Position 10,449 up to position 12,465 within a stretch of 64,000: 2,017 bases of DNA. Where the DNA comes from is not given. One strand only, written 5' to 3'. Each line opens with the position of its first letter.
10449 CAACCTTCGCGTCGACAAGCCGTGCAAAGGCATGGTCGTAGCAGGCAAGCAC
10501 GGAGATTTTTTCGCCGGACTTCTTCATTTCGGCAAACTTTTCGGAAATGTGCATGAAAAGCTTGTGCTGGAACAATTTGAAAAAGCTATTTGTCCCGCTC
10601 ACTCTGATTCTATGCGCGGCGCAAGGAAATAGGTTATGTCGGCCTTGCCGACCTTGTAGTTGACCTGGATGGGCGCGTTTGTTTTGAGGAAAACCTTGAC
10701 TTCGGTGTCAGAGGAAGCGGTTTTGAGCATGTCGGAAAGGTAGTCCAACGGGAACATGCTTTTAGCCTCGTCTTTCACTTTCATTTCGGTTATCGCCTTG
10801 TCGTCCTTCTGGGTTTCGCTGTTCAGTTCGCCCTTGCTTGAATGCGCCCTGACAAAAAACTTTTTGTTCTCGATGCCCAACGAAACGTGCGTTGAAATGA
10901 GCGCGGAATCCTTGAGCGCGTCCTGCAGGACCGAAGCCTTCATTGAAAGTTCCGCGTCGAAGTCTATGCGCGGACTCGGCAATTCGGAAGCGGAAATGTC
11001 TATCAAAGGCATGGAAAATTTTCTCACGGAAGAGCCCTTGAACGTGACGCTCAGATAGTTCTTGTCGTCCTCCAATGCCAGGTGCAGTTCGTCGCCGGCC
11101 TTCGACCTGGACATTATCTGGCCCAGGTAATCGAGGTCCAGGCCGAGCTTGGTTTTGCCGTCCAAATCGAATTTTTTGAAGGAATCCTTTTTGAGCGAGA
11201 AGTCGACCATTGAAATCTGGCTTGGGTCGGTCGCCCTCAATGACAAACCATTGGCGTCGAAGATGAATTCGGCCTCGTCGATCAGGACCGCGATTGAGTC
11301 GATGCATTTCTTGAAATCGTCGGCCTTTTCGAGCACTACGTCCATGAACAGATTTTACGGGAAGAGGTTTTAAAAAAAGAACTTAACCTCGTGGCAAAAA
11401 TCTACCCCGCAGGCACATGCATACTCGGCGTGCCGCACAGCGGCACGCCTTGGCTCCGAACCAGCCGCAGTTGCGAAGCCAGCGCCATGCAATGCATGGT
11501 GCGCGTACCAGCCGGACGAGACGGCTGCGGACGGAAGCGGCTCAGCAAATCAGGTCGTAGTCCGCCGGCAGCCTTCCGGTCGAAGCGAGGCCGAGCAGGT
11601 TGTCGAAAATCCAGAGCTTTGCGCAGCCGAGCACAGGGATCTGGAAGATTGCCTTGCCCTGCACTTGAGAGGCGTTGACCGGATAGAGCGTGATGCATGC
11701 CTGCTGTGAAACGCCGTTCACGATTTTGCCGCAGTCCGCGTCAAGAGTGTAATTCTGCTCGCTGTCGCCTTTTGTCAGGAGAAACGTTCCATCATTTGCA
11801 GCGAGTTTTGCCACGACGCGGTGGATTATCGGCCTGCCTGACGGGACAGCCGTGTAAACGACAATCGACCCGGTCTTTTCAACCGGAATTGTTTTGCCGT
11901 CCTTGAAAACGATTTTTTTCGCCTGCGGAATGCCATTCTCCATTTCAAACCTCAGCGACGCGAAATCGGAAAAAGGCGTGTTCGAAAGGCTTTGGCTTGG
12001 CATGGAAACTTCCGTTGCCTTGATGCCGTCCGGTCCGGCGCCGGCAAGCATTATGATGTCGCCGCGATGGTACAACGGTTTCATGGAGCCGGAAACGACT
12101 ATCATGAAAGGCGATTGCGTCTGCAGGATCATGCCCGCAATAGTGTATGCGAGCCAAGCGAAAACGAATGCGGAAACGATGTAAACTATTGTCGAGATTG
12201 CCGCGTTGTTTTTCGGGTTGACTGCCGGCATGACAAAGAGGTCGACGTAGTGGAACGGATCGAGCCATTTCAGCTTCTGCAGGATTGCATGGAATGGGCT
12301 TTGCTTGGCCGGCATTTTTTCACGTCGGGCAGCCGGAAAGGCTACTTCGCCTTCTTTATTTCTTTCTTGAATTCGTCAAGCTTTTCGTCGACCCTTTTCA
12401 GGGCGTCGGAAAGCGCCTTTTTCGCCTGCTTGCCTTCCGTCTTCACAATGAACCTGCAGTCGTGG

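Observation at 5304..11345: Two divergent PCNA paralogs 4.5 kb apart, bracketing a bacterial-type pantothenate/CoA gene cluster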

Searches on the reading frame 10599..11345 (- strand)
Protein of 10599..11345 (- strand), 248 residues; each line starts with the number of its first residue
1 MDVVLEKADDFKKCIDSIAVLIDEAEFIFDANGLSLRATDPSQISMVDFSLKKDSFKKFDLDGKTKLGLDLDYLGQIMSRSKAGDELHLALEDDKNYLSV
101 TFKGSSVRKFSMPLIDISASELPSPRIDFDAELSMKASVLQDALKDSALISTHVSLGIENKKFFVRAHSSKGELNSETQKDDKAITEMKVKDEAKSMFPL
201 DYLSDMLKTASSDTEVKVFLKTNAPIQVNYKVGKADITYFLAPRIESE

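Call 3: search_protein_families(library=pfam, proteins=[window:10599-11345:-], max_evalue=0.01)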
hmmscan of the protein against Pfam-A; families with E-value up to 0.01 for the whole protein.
window:10599-11345:- (248 aa): 3 families
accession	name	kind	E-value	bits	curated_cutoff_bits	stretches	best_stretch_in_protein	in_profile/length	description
PF00705.23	PCNA_N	-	5.8e-15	55.6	20.3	1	4-117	5-121/127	Proliferating cell nuclear antigen, N-terminal domain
PF02747.20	PCNA_C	-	3e-09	37.6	23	1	125-243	3-126/128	Proliferating cell nuclear antigen, C-terminal domain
PF09840.14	DUF2067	-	0.0014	18.7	24.9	1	175-232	57-120/187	Uncharacterized protein conserved in archaea (DUF2067)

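Call 8: find_homologous_proteins(query=window:10599-11345:-)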
Query window:10599-11345:- (248 aa): 520 proteins with E <= 0.001 among 968 candidates; the best 120 are listed.
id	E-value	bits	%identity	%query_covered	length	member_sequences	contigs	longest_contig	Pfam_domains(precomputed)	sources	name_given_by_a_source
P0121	3.2e-148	509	98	100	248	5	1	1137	PF02747.21,PF00705.24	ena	-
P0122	7.7e-98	345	65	100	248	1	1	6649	PF02747.21,PF00705.24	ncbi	-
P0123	6.7e-97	342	62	100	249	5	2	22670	PF02747.21,PF00705.24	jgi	-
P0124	2.7e-96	340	65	100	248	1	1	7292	PF02747.21,PF00705.24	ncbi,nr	ncbi:MAG: proliferating cell nuclear antigen (pcna) [Candidatus Diapherotrites archaeon]|nr:prolifer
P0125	1.1e-95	338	63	100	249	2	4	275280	PF02747.21,PF00705.24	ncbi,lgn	-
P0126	1.2e-95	338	66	100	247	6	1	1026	PF02747.21,PF00705.24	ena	-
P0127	1.4e-95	337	61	99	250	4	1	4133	PF02747.21,PF00705.24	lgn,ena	-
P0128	1.7e-95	337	61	99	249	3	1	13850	PF02747.21,PF00705.24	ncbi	-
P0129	3.0e-95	336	65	100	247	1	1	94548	PF02747.21,PF00705.24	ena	-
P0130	3.1e-95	336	66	100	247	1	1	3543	PF02747.21,PF00705.24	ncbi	-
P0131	3.3e-95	336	65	100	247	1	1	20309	PF02747.21,PF00705.24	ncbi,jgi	-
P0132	5.1e-95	335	66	100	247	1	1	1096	PF02747.21,PF00705.24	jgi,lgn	-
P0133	1.4e-94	334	65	100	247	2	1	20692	PF02747.21,PF00705.24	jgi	-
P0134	1.9e-94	334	64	100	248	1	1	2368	PF02747.21,PF00705.24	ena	-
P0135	2.2e-94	333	65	100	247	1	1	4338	PF02747.21,PF00705.24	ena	-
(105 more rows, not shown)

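Call 20: search_protein_families(library=ncbifam, proteins=[window:10599-11345:-], max_evalue=0.001)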
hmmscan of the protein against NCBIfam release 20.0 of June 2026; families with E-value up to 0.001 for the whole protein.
window:10599-11345:- (248 aa): 6 families
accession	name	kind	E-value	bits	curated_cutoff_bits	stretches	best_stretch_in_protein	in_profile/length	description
NF002219.0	PRK01115.1-2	equivalog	1.8e-67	227.4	293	1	3-247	4-247/247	DNA polymerase sliding clamp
NF002221.0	PRK01115.1-4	subfamily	4.4e-61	206.4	239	1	3-246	5-248/248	DNA polymerase sliding clamp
NF002222.0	PRK01115.1-5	subfamily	3.7e-56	190.4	207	1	7-248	7-245/245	DNA polymerase sliding clamp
NF002220.0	PRK01115.1-3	subfamily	7.1e-44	150.2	284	1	1-246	1-246/246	DNA polymerase sliding clamp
TIGR00590.1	pcna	equivalog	2.2e-34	119.1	99.1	1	4-248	5-258/259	proliferating cell nuclear antigen (pcna)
NF002218.0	PRK01115.1-1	equivalog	3.6e-31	108.3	267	1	4-245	5-249/249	DNA polymerase sliding clamp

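Call 22: search_solved_structures(query=window:10599-11345:-, max_evalue=0.001)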
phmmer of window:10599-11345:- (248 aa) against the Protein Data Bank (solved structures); distinct sequences matched with E-value up to 0.001: 99 (the best 60 are shown).
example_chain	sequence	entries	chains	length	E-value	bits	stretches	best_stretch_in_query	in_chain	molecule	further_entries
1ge8_A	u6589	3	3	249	8.6e-44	153.2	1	2-246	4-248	PROLIFERATION CELL NUCLEAR ANTIGEN | Proliferating Cell Nuclear Antigen | DNA polymerase sliding clamp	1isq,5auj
3lx1_A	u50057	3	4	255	4e-43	151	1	2-247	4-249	DNA polymerase sliding clamp 1 | DNA polymerase sliding clamp 1, Proliferating cell nuclear antigen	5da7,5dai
6knb_C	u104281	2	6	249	5.7e-43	150.5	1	2-246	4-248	DNA polymerase sliding clamp 1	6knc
1iz4_A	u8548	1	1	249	8.8e-43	149.9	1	2-246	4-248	Proliferating cell nuclear antigen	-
6t7x_A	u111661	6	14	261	9.5e-43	149.8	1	2-246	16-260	DNA polymerase sliding clamp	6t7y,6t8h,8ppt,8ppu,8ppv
3k4x_A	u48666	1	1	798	3.4e-42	148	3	4-247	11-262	Proliferating cell nuclear antigen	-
5a6d_A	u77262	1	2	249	3.8e-42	147.8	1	2-246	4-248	DNA POLYMERASE SLIDING CLAMP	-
7n5i_A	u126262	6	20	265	4.8e-42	147.5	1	2-246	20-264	DNA polymerase sliding clamp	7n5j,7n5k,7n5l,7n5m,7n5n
3a2f_B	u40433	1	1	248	9.1e-42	146.6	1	2-246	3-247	DNA polymerase sliding clamp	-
1iz5_A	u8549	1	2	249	9.1e-42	146.6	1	2-246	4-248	Proliferating cell nuclear antigen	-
3hi8_A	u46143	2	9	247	6.7e-30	107.8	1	8-248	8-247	Proliferating cell nuclear antigen PcnA | PCNA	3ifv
1ud9_A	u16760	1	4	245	2.5e-26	96.1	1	3-245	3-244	DNA polymerase sliding clamp A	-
24ku_A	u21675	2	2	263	1.2e-25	93.9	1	8-244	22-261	DNA polymerase sliding clamp | DNA polymerase sliding clamp 1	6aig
3lx2_A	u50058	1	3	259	2.1e-25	93.1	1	2-246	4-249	DNA polymerase sliding clamp 2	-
1rwz_A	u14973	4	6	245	3.3e-25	92.5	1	10-248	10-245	DNA polymerase sliding clamp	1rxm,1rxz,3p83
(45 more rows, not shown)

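Call 28: search_protein_representatives(protein=window:10599-11345:-)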
Query: 248 residues. Proteins with E-value up to 0.001 (for the whole library): 4759; up to 1e-10: 1837; up to 1e-30: 87. The best 150 are listed.
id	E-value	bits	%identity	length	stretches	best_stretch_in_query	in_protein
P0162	3.1e-92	324.7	62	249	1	2-248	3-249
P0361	1.4e-60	221.3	42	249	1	3-247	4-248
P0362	2.9e-59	216.9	62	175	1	1-167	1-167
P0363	1.3e-55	205.0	41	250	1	2-247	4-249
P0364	7.0e-54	199.3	44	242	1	7-246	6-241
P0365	6.2e-51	189.7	42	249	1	3-248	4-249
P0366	9.4e-51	189.1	42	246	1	1-245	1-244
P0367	8.8e-49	182.6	39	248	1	3-247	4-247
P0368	1.6e-47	178.6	58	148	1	100-247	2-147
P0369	3.9e-47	177.3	36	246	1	3-244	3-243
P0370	4.1e-46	173.9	36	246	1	8-247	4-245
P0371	2.8e-45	171.2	35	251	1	8-247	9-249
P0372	5.6e-45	170.2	34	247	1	3-248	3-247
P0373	9.1e-44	166.3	36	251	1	6-246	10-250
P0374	2.7e-43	164.7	36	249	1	5-248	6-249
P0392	2.1e-38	148.7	32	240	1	8-243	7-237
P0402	2.0e-35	138.9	35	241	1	5-242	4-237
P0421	1.1e-32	130.0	33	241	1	11-244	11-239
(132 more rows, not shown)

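Call 31: list_cluster_members(proteins=[P0392, P0402, P0421, P0361, P0363, P0364, P0365, P0366, P0367, P0369])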
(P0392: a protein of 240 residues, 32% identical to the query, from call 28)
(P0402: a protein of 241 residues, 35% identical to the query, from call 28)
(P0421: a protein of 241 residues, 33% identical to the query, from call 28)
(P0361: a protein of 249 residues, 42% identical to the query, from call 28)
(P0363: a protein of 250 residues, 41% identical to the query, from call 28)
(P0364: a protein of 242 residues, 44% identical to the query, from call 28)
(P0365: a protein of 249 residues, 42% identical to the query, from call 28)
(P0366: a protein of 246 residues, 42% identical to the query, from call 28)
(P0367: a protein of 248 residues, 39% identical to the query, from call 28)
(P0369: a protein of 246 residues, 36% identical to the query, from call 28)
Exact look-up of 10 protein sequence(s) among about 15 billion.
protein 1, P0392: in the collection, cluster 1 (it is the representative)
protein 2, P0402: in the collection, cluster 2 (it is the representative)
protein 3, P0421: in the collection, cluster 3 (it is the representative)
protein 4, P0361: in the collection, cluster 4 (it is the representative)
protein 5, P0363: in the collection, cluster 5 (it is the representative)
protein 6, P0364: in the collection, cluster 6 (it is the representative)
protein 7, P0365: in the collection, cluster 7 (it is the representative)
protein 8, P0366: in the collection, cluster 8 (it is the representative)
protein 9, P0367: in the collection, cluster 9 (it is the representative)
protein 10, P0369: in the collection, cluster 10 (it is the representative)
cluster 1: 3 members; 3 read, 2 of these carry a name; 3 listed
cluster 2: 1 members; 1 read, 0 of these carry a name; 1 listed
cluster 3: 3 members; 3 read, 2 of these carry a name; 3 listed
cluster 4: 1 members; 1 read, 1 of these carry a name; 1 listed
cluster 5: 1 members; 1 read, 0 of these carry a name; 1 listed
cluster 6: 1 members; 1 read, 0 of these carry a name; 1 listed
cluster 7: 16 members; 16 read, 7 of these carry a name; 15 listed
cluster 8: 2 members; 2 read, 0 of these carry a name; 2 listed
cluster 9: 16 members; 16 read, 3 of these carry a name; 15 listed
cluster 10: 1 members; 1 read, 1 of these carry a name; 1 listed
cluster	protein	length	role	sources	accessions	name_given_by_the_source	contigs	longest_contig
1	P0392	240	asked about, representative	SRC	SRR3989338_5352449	-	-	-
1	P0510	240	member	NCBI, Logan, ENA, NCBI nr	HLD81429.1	MAG TPA: proliferating cell nuclear antigen (pcna) [archaeon] | proliferating cell nuclear antigen (pcna) [archaeon]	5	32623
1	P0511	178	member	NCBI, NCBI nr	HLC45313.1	MAG TPA: hypothetical protein VJI67_00405, partial [archaeon] | hypothetical protein [archaeon]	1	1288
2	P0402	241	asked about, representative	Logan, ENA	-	-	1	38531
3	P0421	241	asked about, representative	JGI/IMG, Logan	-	DNA polymerase III sliding clamp (beta) subunit (PCNA family)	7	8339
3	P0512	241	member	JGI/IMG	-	DNA polymerase III sliding clamp (beta) subunit (PCNA family)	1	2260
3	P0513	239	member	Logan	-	-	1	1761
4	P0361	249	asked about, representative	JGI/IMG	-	proliferating cell nuclear antigen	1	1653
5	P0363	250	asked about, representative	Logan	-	-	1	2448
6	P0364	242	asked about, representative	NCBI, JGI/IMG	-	-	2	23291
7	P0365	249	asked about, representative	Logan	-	-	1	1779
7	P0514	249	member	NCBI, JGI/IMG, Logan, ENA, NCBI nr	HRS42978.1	MAG TPA: hypothetical protein P5530_03865 [Candidatus Diapherotrites archaeon] | proliferating cell nuclear antigen PCNA | hypothetical protein [Candidatus Diapherotrites archaeon]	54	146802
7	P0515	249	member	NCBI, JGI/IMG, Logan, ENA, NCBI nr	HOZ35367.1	MAG TPA: hypothetical protein PLK55_00070 [archaeon] | proliferating cell nuclear antigen PCNA | hypothetical protein [archaeon]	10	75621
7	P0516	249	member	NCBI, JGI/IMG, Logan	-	proliferating cell nuclear antigen PCNA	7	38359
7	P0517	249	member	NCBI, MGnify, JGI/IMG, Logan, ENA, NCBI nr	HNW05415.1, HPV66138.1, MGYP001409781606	MAG TPA: hypothetical protein PK655_01645 [archaeon] | FL=1 | hypothetical protein [archaeon]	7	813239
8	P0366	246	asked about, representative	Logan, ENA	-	-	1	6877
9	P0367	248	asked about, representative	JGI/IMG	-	-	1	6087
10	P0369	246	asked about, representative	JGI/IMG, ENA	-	proliferating cell nuclear antigen PCNA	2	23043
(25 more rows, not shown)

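Call 32: find_encoding_contigs(protein=P0510, flank=10000, max_places=1)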
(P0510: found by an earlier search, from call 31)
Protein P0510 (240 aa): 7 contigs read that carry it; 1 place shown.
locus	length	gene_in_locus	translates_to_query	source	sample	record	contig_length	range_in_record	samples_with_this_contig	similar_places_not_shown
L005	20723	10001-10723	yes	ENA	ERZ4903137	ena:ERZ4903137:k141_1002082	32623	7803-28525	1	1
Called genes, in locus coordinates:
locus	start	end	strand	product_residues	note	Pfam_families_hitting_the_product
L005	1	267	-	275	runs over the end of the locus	PF03239:FTR1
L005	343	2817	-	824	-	PF03477:ATP-cone, PF00317:Ribonuc_red_lgN, PF02867:Ribonuc_red_lgC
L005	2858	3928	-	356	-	PF00268:Ribonuc_red_sm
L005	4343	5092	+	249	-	-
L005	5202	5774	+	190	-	PF14382:ECR1_N (weak)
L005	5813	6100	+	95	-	PF01193:RNA_pol_L (weak), PF13656:RNA_pol_L_2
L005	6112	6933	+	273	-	-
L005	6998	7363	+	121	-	-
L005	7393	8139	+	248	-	PF00705:PCNA_N, PF02144:Rad1 (faint), PF02747:PCNA_C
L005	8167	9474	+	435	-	-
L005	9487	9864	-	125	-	-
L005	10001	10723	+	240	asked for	PF00705:PCNA_N, PF02747:PCNA_C (weak)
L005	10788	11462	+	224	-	PF00702:Hydrolase, PF06888:Put_Phosphatase (weak), PF12710:HAD (weak), PF13419:HAD_2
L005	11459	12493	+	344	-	PF04104:DNA_primase_lrg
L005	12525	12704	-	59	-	PF19451:DUF5989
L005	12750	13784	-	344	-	PF00657:Lipase_GDSL (faint), PF13472:Lipase_GDSL_2, PF16822:ALGX (weak)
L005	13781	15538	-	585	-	PF02543:Carbam_trans_N, PF16861:Carbam_trans_C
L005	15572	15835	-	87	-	-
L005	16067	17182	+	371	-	PF00988:CPSase_sm_chain, PF00117:GATase, PF07722:Peptidase_C26 (weak)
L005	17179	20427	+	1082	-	PF25596:CPSase_L_D1, PF02786:CPSase_L_D2, PF02787:CPSase_L_D3, PF25596:CPSase_L_D1, PF02222:ATP-grasp, PF02786:CPSase_L_D2, PF07478:Dala_Dala_lig_C, PF02142:MGS, +3 more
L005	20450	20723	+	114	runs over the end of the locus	-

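Call 33: find_encoding_contigs(protein=P0517, flank=10000, max_places=1)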
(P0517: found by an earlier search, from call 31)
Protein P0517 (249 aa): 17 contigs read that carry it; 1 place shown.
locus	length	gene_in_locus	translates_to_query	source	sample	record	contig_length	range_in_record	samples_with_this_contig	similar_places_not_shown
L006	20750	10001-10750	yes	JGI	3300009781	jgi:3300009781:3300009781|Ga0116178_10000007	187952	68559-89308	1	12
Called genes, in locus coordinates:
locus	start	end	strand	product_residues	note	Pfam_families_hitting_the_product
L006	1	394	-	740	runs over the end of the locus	PF02463:SMC_N, PF13175:AAA_15, PF13476:AAA_23, PF13555:AAA_29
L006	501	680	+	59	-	PF04021:Class_IIIsignal (faint)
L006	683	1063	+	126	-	-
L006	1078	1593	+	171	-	PF13398:Peptidase_M50B (weak), PF11667:DUF3267 (weak)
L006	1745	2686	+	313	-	-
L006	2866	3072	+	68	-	PF01192:RNA_pol_Rpb6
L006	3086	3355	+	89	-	-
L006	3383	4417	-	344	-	PF26356:Pelota_N, PF03465:eRF1_3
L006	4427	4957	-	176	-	-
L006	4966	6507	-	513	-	PF01676:Metalloenzyme, PF06415:iPGM_N, PF01663:Phosphodiest (weak), PF00884:Sulfatase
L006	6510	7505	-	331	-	PF04104:DNA_primase_lrg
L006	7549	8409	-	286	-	PF01944:SpoIIM (weak)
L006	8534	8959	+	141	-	-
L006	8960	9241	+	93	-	PF13656:RNA_pol_L_2 (faint)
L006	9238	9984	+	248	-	-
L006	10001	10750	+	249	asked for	PF00705:PCNA_N, PF02747:PCNA_C (weak)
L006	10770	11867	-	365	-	PF01637:ATPase_2 (weak), PF04851:ResIII (faint), PF13401:AAA_22, PF00004:AAA, PF22606:Cdc6-ORC-like_ATPase_lid (weak), PF22703:Cdc6_lid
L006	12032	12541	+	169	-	-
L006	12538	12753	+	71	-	-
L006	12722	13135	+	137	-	-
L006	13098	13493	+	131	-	-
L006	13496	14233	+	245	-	PF00590:TP_methylase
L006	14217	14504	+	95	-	PF04010:DUF357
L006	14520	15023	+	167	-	PF02778:tRNA_int_endo_N, PF01974:tRNA_int_endo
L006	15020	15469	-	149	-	-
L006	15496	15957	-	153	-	-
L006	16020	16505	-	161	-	-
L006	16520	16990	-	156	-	-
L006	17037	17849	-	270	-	PF00482:T2SSF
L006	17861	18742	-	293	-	PF00482:T2SSF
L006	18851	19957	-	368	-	PF01926:MMR_HSR1, PF02421:FeoB_N (weak), PF02824:TGS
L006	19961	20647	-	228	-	-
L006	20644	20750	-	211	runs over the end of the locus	PF05175:MTS, PF07669:Eco57I, PF13847:Methyltransf_31 (weak)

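Call 65: search_protein_families(library=pfam, proteins=[L005:8140-9471:+], max_evalue=0.001)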
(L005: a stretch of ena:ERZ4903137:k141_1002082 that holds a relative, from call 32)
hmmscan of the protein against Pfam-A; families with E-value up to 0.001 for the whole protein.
L005:8140-9471:+ (444 aa): 0 families

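Call 96: predict_structure(alignment_id=A3)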
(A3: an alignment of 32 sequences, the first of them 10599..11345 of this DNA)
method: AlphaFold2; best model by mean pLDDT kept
length: 248 residues; sequences in the alignment: 32
mean_pLDDT: 92.2   pTM: 0.87
mean pLDDT of the five models: 92.2, 92.2, 91.1, 90.3, 90.3
residues with pLDDT >= 90: 204; 70-90: 34; 50-70: 8; < 50: 2
segments of 3 or more residues with pLDDT < 50: none
pLDDT, mean of each block of 10 residues (from residue 1): 95 92 92 93 91 97 93 96 96 93 97 83 80 95 96 95 94 92 84 95 94 96 96 94 71
secondary structure, 60 per line:
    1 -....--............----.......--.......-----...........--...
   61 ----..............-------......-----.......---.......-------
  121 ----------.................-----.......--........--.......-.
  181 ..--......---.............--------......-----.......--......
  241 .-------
elements in order: E2-5 H8-19 E24-30 E33-39 E45-52 E58-60 E65-70 H71-78 E86-91 E97-103 E107-113 E131-136 H137-147 E153-159 E162-169 E172-178 E185-190 E194-199 H200-206 E215-220 E226-232 E235-241

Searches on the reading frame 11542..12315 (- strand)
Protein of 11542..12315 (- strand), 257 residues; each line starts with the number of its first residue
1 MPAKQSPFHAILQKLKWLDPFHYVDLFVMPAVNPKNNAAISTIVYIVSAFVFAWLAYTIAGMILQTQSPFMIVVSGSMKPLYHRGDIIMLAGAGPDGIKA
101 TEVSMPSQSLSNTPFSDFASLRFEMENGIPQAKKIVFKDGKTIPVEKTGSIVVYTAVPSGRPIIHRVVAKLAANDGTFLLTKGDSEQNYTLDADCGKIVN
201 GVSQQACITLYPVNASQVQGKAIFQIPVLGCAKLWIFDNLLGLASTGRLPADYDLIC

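Call 3: search_protein_families(library=pfam, proteins=[window:11542-12315:-], max_evalue=0.01)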
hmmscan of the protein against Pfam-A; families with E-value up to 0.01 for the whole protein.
window:11542-12315:- (257 aa): 0 families

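Call 20: search_protein_families(library=ncbifam, proteins=[window:11542-12315:-], max_evalue=0.001)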
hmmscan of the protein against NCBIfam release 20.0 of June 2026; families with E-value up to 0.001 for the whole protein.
window:11542-12315:- (257 aa): 1 family
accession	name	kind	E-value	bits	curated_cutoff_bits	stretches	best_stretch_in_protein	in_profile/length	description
TIGR02228.1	sigpep_I_arch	equivalog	4e-17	62.5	51.85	2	41-103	4-66/158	signal peptidase I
